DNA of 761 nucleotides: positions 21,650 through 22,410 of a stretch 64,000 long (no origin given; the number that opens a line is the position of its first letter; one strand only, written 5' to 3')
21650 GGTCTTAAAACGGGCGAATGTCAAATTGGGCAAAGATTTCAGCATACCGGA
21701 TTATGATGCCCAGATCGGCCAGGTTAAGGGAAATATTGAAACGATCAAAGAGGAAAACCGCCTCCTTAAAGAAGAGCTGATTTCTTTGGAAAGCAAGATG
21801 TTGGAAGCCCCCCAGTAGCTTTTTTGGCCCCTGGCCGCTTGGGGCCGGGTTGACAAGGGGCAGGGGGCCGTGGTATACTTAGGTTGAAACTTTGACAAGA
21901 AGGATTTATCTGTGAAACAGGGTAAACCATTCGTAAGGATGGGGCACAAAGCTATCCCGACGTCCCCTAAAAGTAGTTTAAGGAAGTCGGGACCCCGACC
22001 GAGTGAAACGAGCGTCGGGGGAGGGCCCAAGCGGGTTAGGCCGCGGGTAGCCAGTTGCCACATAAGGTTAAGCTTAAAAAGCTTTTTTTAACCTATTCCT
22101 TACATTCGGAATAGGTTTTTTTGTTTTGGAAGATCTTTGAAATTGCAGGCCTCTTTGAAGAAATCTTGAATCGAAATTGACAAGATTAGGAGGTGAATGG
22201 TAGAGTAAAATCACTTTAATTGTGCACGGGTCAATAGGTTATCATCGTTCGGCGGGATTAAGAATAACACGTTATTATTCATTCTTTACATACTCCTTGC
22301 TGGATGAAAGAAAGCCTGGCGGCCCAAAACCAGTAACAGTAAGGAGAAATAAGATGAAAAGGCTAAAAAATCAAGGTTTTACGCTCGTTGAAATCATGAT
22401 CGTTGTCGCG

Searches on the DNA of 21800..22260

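Call 86: search_rna_families(source=window, start=21800, end=22260, threshold=evalue, max_evalue=1)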
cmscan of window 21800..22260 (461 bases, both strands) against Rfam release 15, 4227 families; matches with E-value up to 1: 1.
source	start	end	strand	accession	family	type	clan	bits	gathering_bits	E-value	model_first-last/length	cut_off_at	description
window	21912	22063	+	RF03167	c-di-GMP-I-GGC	Cis-reg; riboswitch;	CL00126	28.7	59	8.1e-05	1-80/80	no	c-di-GMP-I-GGC riboswitch aptamer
